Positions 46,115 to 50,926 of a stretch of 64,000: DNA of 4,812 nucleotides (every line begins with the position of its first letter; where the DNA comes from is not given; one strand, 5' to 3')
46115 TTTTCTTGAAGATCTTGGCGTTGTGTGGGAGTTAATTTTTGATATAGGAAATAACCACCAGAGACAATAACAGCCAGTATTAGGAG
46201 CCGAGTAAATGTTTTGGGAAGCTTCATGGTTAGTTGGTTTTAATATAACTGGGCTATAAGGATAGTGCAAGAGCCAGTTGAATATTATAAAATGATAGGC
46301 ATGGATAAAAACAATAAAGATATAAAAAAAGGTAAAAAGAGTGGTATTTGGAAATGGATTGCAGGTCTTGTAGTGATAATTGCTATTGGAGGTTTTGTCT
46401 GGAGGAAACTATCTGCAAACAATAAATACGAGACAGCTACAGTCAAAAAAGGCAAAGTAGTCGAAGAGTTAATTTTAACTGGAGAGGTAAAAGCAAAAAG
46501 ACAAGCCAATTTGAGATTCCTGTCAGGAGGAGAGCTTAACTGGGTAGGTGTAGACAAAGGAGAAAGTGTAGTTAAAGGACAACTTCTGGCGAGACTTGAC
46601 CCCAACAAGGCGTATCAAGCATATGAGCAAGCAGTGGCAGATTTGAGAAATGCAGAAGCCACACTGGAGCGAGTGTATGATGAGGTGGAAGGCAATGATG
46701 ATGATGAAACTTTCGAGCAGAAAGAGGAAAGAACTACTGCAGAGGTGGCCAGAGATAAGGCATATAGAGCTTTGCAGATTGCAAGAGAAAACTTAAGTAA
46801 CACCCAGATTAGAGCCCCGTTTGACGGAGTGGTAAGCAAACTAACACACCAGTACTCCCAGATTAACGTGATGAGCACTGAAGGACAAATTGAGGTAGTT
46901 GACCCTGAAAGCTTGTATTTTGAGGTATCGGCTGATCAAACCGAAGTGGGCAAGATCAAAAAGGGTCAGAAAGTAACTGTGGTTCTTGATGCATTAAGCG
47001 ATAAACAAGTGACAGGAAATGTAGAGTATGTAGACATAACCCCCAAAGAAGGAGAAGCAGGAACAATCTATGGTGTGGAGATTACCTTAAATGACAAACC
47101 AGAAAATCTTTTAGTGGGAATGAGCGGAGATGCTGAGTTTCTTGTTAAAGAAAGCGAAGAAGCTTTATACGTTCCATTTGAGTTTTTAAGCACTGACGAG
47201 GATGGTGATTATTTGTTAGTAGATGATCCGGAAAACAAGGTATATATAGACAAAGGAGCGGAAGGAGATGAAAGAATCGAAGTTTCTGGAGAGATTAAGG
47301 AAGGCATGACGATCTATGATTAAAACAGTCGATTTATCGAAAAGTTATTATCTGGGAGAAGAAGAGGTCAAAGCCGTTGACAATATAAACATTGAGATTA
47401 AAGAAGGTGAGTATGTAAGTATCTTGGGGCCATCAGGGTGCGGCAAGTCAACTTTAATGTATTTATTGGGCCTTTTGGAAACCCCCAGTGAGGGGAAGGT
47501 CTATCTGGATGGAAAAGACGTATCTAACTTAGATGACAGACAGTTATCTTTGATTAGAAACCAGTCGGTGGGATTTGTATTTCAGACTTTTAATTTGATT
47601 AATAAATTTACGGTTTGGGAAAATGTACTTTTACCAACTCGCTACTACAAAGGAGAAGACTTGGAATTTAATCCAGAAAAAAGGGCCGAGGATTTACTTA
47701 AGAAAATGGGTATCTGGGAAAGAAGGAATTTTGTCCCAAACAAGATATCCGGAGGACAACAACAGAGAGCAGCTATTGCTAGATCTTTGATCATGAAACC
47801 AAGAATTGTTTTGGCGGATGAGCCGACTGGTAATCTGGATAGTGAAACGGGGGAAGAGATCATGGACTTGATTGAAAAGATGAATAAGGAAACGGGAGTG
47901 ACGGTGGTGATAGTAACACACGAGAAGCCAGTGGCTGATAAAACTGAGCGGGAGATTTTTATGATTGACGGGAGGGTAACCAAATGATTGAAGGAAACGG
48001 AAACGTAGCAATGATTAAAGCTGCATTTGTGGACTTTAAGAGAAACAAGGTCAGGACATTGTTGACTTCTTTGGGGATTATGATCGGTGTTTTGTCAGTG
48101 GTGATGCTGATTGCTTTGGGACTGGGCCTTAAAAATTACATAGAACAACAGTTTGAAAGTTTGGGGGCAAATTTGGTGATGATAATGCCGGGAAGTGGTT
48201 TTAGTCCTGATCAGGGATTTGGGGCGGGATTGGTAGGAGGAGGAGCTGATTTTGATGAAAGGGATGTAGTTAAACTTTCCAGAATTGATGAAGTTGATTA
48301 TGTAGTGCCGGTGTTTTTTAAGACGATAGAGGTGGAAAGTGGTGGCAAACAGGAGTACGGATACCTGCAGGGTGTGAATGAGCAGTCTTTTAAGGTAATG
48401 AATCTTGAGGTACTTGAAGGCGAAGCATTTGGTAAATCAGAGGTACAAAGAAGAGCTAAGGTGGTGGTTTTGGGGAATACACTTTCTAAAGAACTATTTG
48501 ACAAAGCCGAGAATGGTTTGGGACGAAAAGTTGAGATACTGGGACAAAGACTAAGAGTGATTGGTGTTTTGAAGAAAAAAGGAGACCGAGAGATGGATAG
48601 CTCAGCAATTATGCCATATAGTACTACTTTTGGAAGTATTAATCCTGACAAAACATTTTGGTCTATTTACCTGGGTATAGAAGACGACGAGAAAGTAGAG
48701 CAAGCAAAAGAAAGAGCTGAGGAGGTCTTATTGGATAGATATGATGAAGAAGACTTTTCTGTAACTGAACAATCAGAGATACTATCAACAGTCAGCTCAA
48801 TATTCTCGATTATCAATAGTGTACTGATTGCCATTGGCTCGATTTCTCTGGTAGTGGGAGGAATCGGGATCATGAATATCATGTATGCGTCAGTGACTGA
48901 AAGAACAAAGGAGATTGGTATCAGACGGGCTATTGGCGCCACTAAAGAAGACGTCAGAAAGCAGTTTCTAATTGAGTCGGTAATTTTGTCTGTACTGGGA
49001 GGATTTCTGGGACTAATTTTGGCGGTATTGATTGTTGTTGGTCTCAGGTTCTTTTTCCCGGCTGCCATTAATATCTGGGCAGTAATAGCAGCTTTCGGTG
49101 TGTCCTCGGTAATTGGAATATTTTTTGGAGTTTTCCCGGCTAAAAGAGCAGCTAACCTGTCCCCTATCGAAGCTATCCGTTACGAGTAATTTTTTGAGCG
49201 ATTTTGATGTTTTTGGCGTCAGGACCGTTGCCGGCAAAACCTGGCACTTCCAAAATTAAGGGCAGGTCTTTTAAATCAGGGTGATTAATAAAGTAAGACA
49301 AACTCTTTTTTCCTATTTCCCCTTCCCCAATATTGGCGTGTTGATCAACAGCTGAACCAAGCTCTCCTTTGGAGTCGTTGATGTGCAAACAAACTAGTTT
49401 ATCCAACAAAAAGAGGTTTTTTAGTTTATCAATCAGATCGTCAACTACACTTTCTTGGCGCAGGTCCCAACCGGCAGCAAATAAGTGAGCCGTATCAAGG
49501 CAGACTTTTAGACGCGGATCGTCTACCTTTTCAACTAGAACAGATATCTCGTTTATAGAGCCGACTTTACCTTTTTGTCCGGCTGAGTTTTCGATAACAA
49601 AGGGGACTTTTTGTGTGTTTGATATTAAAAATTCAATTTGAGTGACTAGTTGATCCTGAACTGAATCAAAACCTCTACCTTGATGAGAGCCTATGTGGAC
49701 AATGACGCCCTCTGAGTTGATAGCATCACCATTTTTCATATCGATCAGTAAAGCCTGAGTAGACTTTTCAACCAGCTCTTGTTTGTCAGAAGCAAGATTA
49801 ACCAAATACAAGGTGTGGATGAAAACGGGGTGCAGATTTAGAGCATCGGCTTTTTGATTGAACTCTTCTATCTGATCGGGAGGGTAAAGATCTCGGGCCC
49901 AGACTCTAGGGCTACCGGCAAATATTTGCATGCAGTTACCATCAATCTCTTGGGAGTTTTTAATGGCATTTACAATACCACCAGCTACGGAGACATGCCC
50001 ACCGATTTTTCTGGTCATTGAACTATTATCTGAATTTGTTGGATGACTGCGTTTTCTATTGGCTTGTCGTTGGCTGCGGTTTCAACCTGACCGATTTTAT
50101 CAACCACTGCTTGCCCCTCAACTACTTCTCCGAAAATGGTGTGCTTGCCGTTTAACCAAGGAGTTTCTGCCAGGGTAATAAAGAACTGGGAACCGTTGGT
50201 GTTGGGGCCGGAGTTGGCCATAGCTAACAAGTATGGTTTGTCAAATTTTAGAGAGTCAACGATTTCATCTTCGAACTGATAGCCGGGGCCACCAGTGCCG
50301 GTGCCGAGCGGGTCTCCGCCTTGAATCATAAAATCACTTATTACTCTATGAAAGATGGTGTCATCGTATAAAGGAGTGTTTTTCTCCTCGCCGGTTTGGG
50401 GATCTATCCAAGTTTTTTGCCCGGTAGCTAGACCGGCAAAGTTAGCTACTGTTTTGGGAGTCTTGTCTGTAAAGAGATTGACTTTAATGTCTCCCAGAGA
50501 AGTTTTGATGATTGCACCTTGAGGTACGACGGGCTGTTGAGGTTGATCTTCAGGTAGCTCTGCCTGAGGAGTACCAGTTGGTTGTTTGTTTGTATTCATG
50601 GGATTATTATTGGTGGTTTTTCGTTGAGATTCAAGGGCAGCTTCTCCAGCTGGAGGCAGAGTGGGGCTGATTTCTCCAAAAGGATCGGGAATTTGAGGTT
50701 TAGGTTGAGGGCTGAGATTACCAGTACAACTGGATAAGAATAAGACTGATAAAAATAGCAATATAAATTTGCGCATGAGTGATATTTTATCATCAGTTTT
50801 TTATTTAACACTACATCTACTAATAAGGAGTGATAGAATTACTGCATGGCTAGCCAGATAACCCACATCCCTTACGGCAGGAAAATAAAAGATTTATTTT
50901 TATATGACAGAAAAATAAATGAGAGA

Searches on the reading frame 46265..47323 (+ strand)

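Call 73: search_protein_families(library=pfam, proteins=[window:46265-47323:+], max_evalue=0.001)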
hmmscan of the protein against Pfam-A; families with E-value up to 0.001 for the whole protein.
window:46265-47323:+ (352 aa): 2 families
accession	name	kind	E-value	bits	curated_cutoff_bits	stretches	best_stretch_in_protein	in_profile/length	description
PF13437.12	HlyD_3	-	6.2e-14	53.1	22.2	1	181-285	1-106/106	HlyD family secretion protein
PF16576.10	HlyD_D23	-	1.7e-12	47.5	30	1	78-257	17-185/214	Barrel-sandwich domain of CusB or HlyD membrane-fusion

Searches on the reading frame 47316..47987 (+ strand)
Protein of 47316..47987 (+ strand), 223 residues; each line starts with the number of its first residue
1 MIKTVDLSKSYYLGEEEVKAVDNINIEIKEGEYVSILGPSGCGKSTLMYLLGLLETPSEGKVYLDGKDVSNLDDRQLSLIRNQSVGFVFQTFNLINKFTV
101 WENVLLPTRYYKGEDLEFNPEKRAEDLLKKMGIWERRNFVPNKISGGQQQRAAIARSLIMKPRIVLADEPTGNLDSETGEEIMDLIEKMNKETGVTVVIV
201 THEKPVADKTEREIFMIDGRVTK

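Call 73: search_protein_families(library=pfam, proteins=[window:47316-47987:+], max_evalue=0.001)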
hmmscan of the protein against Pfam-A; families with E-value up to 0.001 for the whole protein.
window:47316-47987:+ (223 aa): 4 families
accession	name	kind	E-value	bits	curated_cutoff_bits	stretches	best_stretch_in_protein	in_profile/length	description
PF00005.33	ABC_tran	-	1.4e-34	120.1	25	1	22-171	2-136/137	ABC transporter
PF13304.12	AAA_21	-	3.9e-07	30.9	27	0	137-203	231-299/304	AAA domain, putative AbiEii toxin, Type IV TA system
PF02463.25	SMC_N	-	1.4e-05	25.1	40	1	26-212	20-207/220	RecF/RecN/SMC N terminal domain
PF13481.12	AAA_25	-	0.00074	19.6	27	0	28-52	30-54/195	AAA domain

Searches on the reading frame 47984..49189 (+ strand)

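Call 73: search_protein_families(library=pfam, proteins=[window:47984-49189:+], max_evalue=0.001)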
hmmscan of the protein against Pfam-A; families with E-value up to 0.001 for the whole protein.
window:47984-49189:+ (401 aa): 2 families
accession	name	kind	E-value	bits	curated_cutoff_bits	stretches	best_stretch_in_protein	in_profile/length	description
PF12704.14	MacB_PCD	-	1.7e-39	136.7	27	1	25-247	1-206/207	MacB-like periplasmic core domain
PF02687.27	FtsX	-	2.2e-21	76.6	25.5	1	283-394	2-120/120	FtsX-like permease C-terminal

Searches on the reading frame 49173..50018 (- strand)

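Call 73: search_protein_families(library=pfam, proteins=[window:49173-50018:-], max_evalue=0.001)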
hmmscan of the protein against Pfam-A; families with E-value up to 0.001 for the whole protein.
window:49173-50018:- (281 aa): 1 family
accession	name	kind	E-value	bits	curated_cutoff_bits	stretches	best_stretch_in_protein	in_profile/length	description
PF01261.30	AP_endonuc_2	-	3.3e-37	129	31.1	1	22-272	4-240/249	Xylose isomerase-like TIM barrel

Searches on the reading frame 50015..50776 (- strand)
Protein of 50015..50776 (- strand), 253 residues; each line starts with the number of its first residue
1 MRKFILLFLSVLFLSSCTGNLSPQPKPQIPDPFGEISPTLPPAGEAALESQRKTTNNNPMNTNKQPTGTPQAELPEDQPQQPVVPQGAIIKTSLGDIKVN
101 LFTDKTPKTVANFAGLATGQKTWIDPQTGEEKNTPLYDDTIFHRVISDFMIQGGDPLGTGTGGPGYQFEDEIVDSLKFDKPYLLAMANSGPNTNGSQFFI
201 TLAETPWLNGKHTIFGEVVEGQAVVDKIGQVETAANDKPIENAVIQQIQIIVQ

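Call 73: search_protein_families(library=pfam, proteins=[window:50015-50776:-], max_evalue=0.001)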
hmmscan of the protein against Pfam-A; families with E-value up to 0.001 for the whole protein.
window:50015-50776:- (253 aa): 1 family
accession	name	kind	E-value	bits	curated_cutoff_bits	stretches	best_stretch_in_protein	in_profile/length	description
PF00160.26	Pro_isomerase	-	1.7e-49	168.5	21.7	1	90-248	4-157/159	Cyclophilin type peptidyl-prolyl cis-trans isomerase/CLD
